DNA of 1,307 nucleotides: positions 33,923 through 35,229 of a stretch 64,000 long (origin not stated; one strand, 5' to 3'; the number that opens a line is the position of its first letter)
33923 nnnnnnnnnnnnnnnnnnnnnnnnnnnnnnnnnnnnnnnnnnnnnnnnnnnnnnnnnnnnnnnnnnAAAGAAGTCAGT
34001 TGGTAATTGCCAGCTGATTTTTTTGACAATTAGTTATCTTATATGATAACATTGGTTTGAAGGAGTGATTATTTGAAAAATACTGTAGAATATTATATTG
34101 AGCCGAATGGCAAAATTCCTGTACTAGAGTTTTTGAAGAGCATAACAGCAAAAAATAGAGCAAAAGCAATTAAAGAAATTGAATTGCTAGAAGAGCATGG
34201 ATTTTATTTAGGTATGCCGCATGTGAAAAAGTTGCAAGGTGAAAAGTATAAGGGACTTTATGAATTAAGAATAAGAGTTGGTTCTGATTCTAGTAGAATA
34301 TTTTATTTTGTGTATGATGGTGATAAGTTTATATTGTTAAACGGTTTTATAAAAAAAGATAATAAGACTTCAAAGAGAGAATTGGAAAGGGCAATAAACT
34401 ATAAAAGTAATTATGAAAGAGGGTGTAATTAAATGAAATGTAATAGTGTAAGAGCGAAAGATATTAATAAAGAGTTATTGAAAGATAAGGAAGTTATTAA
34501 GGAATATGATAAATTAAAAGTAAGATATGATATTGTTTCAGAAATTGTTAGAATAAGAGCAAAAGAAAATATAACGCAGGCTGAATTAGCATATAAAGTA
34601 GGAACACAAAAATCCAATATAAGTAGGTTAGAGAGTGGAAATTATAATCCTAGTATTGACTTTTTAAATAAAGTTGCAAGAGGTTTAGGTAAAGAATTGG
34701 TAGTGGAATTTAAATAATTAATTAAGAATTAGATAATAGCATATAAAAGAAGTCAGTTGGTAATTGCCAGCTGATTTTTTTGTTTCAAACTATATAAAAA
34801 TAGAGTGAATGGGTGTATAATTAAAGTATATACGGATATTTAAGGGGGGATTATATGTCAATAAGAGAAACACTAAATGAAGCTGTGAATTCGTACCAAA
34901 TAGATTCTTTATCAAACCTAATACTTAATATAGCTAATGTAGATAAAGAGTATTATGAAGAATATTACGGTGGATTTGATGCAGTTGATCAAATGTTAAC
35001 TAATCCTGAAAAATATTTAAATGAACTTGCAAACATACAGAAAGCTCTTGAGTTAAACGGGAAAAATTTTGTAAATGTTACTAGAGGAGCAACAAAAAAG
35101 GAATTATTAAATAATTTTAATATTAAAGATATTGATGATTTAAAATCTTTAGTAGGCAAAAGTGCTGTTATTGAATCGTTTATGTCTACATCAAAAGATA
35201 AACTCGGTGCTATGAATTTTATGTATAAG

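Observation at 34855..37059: Signal-less 734-aa protein with an R / STS / ExE ADP-ribosyltransferase core fused to ~540 aa of acidic coiled coil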

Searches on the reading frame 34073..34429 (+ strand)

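Call 18: search_protein_families(library=pfam, proteins=[window:34073-34429:+], max_evalue=0.1)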
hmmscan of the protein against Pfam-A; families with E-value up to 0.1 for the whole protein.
window:34073-34429:+ (119 aa): 1 family
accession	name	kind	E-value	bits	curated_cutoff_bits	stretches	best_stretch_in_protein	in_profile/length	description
PF05973.20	Gp49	-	2.8e-22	79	23.9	1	19-109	1-87/90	Phage derived protein Gp49-like (DUF891)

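Call 62: search_protein_families(library=ncbifam, proteins=[window:34073-34429:+], max_evalue=0.001)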
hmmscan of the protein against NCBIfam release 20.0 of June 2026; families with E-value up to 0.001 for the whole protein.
window:34073-34429:+ (119 aa): 0 families

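Call 76: search_protein_families(library=padloc, proteins=[window:34073-34429:+], max_evalue=0.01)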
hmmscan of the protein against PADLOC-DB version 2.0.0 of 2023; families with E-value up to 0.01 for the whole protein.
window:34073-34429:+ (119 aa): 2 families
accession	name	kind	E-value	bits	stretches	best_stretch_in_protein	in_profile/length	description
PDLC03886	NsnC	-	1.6e-10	38.9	1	17-114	192-289/293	-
PDLC03894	NsnC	-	4.5e-08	31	1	20-104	198-282/294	-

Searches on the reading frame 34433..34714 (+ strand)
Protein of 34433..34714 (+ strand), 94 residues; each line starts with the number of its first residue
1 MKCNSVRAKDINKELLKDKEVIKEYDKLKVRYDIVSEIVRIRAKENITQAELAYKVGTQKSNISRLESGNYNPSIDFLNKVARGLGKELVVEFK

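Call 18: search_protein_families(library=pfam, proteins=[window:34433-34714:+], max_evalue=0.1)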
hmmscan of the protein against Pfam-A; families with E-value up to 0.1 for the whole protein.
window:34433-34714:+ (94 aa): 10 families
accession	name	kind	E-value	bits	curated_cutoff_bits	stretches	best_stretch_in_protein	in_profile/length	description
PF01381.28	HTH_3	-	8.5e-11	42.2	23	1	40-89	3-52/55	Helix-turn-helix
PF12844.13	HTH_19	-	3.1e-08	33.8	30.2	1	40-86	6-52/64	Helix-turn-helix domain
PF13560.12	HTH_31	-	2.9e-07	31.1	27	1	40-86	8-55/64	Helix-turn-helix domain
PF13744.12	HTH_37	-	7.4e-06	26.1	27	1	23-91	8-77/80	Helix-turn-helix domain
PF13443.12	HTH_26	-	2.8e-05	24.7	22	1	40-85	4-50/63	Cro/C1-type HTH DNA-binding domain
PF15731.11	MqsA_antitoxin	-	0.0025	18.4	30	1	28-77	64-113/131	Antitoxin component of bacterial toxin-antitoxin system, MqsA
PF23602.1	CS_DNAAF11_C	-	0.0063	17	27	1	9-67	51-109/120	Dynein axonemal assembly factor 11-like, CS domain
PF01371.25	Trp_repressor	-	0.013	16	27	1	3-66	10-69/88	Trp repressor protein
PF01047.28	MarR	-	0.037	14.3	24.6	1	40-65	11-36/59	MarR family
PF16992.11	RNA_pol_RpbG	-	0.043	14.3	27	1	6-48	6-49/119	DNA-directed RNA polymerase, subunit G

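Call 62: search_protein_families(library=ncbifam, proteins=[window:34433-34714:+], max_evalue=0.001)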
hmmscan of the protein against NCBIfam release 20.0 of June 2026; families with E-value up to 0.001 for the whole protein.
window:34433-34714:+ (94 aa): 9 families
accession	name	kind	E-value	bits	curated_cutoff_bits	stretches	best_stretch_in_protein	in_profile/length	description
NF041951.1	phage_RstR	subfamily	4.2e-09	36.6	80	1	36-85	5-54/108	RstR family transcriptional repressor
TIGR03070.1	couple_hipB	subfamily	1.5e-08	34.4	71.65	1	34-89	3-58/58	type II toxin-antitoxin system Y4mF family antitoxin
TIGR00270.2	TIGR00270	equivalog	2.5e-08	33.9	110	1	17-91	59-133/159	multiprotein bridging factor aMBF1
TIGR03830.1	CxxCG_CxxCG_HTH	subfamily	9.1e-07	28.7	61.8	1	22-75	54-107/127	type II TA system antitoxin MqsA family protein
NF047948.1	male_kill_WMK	equivalog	3.2e-06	26.8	300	1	26-85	155-214/300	WO male-killing family protein Wmk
NF010465.0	PRK13890.1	equivalog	1.3e-05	25.3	96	1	35-88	7-60/121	conjugal transfer protein TrbA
NF046032.1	TransRegSlrRBacil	equivalog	1.4e-05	25.2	250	1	36-89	3-58/149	HTH-type transcriptional regulator SlrR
NF006015.0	PRK08154.1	subfamily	2.1e-05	23.8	204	1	28-89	25-86/314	anaerobic benzoate catabolism transcriptional regulator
NF007271.0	PRK09726.1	equivalog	3.6e-05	23.7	79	1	38-86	17-65/88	type II toxin-antitoxin system antitoxin HipB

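Call 76: search_protein_families(library=padloc, proteins=[window:34433-34714:+], max_evalue=0.01)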
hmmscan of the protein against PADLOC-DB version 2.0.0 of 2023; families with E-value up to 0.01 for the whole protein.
window:34433-34714:+ (94 aa): 19 families
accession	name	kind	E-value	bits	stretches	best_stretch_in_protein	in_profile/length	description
PDLC02926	HTH_VI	-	3.1e-10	38.2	1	38-85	6-53/92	-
PDLC03665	Control_protein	-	4.3e-08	31.3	1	35-87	10-63/77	control protein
PDLC04142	capH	-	4.2e-07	29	1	40-88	13-60/103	capH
PDLC04760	PDC-M64C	-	5.2e-07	28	1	25-90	18-83/93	-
PDLC03951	RmrA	-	2.7e-06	24.6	1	38-86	13-61/400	-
PDLC04762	PDC-M64C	-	6.7e-06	24.1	1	27-88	21-82/97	-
PDLC03952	RmrA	-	6.9e-06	23.1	1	33-87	22-76/395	-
PDLC04758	PDC-M64B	-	2.7e-05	22.6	1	30-90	27-87/123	-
PDLC04759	PDC-M64B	-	3.2e-05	22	1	20-91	15-84/135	-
PDLC03668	Control_protein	-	3.8e-05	22.1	1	38-93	13-68/79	control protein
PDLC03949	RmrA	-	0.00011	19.2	1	41-86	10-55/363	-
PDLC03944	RmrA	-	0.00025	18.2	1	42-85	15-58/384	-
PDLC03954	RmrA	-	0.00032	17.7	1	40-85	17-62/380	-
PDLC03948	RmrA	-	0.00036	17.5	1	42-85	17-60/397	-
PDLC03947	RmrA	-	0.00096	16.1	1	39-83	17-61/383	-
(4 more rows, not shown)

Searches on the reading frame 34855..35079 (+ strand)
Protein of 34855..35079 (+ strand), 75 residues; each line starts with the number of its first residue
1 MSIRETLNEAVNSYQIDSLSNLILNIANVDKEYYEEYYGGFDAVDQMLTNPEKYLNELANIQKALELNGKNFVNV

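Call 54: search_protein_families(library=pfam, proteins=[window:34855-35079:+], max_evalue=1)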
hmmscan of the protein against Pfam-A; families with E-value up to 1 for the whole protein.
window:34855-35079:+ (75 aa): 1 family
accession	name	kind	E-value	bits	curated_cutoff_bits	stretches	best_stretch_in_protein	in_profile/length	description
PF15784.10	GPS2_interact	-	0.2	12.5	27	0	39-69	34-64/92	G-protein pathway suppressor 2-interacting domain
